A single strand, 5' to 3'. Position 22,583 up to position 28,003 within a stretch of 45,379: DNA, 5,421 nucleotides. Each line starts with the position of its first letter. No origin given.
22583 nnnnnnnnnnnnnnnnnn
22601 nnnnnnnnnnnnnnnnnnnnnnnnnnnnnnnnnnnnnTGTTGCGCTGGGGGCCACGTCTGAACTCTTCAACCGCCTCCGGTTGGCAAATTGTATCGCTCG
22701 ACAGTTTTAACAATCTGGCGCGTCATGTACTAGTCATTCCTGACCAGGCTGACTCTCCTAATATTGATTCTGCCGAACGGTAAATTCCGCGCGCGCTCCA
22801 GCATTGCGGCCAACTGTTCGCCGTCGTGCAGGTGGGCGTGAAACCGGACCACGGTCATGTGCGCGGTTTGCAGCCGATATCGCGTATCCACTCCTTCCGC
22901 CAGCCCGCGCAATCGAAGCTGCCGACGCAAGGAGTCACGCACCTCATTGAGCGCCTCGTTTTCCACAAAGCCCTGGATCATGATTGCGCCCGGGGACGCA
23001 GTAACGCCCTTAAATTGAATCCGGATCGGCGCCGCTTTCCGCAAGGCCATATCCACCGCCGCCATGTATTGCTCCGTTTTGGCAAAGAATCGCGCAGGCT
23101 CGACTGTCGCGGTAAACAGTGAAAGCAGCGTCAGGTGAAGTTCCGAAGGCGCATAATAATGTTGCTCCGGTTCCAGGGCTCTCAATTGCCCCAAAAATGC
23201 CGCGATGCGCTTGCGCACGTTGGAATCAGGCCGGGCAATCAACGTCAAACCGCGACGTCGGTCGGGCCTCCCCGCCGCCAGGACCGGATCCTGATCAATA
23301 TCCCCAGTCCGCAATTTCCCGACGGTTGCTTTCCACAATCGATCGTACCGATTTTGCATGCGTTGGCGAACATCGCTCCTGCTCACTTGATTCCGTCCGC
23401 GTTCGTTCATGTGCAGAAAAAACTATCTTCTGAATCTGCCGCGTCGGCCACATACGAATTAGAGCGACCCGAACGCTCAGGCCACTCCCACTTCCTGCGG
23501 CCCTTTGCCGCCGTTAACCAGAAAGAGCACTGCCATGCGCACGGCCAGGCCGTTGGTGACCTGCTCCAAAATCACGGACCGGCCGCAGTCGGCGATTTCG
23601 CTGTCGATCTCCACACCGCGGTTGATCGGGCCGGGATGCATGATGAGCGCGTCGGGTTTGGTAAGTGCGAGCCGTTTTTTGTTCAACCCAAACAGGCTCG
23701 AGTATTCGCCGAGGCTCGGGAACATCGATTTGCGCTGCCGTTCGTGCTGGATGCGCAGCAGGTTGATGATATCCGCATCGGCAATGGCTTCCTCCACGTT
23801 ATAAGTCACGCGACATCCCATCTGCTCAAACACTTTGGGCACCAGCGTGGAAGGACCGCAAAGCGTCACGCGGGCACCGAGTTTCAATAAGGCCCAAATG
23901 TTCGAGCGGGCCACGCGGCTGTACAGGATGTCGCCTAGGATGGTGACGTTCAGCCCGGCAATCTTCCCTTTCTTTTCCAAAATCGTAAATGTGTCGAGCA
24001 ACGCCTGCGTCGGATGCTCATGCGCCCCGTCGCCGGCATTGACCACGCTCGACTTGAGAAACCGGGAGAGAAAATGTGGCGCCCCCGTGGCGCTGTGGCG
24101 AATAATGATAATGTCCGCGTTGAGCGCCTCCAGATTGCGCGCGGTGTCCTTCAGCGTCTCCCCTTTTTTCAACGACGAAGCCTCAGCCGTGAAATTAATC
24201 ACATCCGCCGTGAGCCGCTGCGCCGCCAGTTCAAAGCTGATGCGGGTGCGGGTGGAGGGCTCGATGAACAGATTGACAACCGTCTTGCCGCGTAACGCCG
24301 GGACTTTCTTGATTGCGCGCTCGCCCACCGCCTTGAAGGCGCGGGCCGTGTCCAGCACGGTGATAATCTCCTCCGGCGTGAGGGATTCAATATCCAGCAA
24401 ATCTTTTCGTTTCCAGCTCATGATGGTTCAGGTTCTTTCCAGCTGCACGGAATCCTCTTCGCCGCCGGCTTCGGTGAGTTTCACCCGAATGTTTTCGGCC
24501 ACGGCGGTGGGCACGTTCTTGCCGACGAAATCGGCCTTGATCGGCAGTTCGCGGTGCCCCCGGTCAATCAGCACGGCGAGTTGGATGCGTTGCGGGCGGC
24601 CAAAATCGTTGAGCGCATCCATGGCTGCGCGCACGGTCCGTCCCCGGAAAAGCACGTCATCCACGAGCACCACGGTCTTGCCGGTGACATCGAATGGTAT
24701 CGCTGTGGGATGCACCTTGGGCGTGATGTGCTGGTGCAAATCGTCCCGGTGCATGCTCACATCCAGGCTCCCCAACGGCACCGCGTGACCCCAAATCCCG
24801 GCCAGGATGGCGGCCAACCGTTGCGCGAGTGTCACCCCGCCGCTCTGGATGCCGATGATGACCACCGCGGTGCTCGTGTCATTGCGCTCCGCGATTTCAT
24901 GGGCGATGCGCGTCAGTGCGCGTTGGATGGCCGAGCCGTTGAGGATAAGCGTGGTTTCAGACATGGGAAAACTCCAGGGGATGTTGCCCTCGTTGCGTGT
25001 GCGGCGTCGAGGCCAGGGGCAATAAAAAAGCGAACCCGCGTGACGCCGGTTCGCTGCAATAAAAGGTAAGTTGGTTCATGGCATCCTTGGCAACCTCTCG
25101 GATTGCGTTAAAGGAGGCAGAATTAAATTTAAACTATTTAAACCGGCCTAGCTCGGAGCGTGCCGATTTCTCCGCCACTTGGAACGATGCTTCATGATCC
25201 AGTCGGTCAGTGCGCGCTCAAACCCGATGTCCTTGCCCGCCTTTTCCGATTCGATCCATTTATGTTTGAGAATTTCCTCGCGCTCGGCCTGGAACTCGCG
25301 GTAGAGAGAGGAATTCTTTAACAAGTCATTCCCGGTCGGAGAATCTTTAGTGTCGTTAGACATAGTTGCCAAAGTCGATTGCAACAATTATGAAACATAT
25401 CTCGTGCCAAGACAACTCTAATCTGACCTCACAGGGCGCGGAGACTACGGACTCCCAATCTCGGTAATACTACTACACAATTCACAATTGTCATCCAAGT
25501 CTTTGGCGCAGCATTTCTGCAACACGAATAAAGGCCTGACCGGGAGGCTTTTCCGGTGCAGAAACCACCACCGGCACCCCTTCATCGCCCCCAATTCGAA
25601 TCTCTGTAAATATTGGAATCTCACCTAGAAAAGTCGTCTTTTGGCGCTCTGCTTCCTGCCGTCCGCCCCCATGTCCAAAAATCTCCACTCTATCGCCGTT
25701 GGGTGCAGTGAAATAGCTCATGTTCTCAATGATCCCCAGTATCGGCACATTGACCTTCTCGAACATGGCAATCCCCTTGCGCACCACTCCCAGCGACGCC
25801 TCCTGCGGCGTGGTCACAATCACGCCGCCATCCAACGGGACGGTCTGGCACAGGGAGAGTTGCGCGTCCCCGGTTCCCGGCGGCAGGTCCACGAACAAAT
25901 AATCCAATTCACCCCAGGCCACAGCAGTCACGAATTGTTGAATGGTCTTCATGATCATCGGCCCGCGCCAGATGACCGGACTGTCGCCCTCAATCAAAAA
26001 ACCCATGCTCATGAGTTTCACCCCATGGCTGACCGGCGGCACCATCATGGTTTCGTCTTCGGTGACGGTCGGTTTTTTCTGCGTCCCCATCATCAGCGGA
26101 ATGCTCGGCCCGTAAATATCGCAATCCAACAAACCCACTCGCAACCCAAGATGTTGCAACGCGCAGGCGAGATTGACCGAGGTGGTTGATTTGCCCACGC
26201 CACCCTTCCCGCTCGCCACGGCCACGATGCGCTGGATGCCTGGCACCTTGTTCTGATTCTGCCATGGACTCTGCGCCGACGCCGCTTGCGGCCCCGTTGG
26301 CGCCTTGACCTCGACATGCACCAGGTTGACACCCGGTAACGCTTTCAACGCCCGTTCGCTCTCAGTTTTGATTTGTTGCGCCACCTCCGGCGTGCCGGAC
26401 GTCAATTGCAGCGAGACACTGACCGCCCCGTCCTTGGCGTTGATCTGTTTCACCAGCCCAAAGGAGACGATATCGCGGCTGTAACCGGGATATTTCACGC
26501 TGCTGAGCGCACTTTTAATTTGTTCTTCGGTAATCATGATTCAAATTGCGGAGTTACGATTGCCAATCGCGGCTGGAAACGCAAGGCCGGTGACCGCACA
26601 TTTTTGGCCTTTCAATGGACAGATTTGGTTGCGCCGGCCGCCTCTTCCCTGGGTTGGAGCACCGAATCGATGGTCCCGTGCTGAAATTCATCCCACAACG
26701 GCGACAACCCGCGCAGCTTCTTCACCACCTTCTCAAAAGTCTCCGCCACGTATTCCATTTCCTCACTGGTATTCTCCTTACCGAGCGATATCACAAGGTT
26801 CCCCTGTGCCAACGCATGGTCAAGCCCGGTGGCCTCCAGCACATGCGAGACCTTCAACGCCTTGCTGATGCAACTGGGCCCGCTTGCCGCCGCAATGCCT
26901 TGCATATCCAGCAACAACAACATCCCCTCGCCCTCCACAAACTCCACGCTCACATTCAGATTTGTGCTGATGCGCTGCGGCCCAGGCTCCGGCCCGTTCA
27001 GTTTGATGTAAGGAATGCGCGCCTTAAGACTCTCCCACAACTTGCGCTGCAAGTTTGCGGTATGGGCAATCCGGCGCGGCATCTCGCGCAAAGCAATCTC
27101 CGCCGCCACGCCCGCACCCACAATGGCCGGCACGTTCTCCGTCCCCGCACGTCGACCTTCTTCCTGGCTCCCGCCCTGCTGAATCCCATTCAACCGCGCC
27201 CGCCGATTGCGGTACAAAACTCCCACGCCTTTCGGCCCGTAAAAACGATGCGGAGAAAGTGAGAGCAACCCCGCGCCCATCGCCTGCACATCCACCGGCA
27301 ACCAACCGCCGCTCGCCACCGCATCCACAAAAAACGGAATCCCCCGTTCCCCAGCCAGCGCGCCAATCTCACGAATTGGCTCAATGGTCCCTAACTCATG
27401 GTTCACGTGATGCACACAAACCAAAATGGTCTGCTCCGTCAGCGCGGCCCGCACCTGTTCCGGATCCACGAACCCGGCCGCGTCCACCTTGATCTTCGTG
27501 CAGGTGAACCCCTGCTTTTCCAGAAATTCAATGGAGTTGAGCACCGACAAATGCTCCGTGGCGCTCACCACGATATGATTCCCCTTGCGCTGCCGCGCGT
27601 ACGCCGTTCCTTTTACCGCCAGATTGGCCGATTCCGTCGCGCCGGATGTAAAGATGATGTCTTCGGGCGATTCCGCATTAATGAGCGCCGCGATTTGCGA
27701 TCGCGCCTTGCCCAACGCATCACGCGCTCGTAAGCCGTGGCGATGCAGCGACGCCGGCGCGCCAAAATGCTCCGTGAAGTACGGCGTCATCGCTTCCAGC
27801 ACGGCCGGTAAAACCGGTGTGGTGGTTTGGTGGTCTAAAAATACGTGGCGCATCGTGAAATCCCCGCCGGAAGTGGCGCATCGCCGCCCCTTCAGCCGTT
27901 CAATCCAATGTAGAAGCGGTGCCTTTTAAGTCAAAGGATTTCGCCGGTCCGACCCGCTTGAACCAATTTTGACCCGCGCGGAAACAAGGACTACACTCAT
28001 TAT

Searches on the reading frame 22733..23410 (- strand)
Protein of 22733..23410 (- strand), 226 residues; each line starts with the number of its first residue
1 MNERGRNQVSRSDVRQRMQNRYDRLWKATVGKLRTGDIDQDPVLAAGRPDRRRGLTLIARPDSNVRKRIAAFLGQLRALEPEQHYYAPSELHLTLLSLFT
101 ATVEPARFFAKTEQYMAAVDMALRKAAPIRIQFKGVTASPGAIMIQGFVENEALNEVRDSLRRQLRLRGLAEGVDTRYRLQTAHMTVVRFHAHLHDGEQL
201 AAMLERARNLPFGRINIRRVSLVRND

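Call 12: search_protein_families(library=pfam, proteins=[window:22733-23410:-])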
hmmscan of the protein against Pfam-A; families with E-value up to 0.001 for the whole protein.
window:22733-23410:- (226 aa): 3 families
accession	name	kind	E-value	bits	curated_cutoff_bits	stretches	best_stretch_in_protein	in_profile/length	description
PF13563.12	2_5_RNA_ligase2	-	3.7e-09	37.2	27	1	68-226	4-149/152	2'-5' RNA ligase superfamily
PF02834.22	LigT_PEase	-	2.5e-05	24.8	23.3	0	152-225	9-79/87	LigT like Phosphoesterase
PF10469.15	AKAP7_NLS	-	0.0007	20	24.4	1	82-224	33-189/208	AKAP7 2'5' RNA ligase-like domain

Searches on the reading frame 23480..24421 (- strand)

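Call 12: search_protein_families(library=pfam, proteins=[window:23480-24421:-])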
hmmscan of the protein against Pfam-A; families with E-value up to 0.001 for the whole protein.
window:23480-24421:- (314 aa): 2 families
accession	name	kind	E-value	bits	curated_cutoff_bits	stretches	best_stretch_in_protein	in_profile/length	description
PF02729.26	OTCace_N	-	2.8e-45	154.5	29.9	1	6-149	1-148/148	Aspartate/ornithine carbamoyltransferase, carbamoyl-P binding domain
PF00185.30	OTCace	-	7.8e-25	88.2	29.4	1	156-301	2-156/157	Aspartate/ornithine carbamoyltransferase, Asp/Orn binding domain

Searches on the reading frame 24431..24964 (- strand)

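Call 12: search_protein_families(library=pfam, proteins=[window:24431-24964:-])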
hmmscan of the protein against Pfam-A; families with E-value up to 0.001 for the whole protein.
window:24431-24964:- (178 aa): 3 families
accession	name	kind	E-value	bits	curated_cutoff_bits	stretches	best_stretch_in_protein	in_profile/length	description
PF00156.33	Pribosyltran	-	1.1e-25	90.2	26.3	1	7-150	5-142/158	Phosphoribosyl transferase domain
PF14681.12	UPRTase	-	5.8e-05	23.1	27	1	20-133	54-159/206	Uracil phosphoribosyltransferase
PF15609.12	PRTase_2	-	0.00049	20.1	28.8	0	12-140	31-164/188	Phosphoribosyl transferase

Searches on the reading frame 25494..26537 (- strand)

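Call 12: search_protein_families(library=pfam, proteins=[window:25494-26537:-])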
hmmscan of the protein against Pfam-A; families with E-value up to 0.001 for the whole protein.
window:25494-26537:- (348 aa): 7 families
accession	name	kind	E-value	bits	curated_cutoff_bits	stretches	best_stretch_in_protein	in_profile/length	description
PF10609.15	ParA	-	5.9e-96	321.1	27.1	1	101-342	2-244/246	NUBPL iron-transfer P-loop NTPase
PF01883.24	FeS_assembly_P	-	3.1e-14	53.4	23.5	1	4-77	1-73/73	Iron-sulfur cluster assembly protein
PF01656.29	CbiA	-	5.5e-13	49.4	25.4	1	105-224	1-54/125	CobQ/CobB/MinD/ParA nucleotide binding domain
PF13614.12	AAA_31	-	4.3e-10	40.3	27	1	103-141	2-40/177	AAA domain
PF00142.24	Fer4_NifH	-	6.4e-08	32.8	25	1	109-160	6-57/271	4Fe-4S iron sulfur cluster binding proteins, NifH/frxC family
PF09140.17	MipZ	-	4.5e-07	29.9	20.7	1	104-146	2-44/262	ATPase MipZ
PF02374.21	ArsA_ATPase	-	0.00067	19.4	24.3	0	107-138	5-36/305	Anion-transporting ATPase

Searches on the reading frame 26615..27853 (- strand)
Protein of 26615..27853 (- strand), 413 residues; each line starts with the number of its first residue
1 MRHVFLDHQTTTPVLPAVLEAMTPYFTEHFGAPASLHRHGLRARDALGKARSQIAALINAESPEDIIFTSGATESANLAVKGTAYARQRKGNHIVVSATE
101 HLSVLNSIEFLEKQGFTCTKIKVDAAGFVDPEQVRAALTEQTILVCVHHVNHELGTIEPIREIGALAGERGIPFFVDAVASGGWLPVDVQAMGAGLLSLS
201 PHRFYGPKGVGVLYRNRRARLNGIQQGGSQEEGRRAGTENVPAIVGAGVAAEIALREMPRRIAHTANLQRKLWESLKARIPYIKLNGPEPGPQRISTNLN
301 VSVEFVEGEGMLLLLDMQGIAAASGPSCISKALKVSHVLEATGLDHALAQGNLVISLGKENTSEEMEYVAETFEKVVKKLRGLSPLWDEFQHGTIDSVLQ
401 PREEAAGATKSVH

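Call 12: search_protein_families(library=pfam, proteins=[window:26615-27853:-])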
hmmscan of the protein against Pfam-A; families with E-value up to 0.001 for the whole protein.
window:26615-27853:- (413 aa): 3 families
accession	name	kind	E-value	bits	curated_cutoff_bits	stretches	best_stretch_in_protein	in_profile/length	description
PF00266.25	Aminotran_5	-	2.5e-70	237.8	21.5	1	4-368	1-370/371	Aminotransferase class-V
PF01212.27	Beta_elim_lyase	-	5.2e-05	23.1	27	1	66-178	50-169/288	Beta-eliminating lyase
PF01041.23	DegT_DnrJ_EryC1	-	0.00091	19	19.8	0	68-181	44-149/360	DegT/DnrJ/EryC1/StrS aminotransferase family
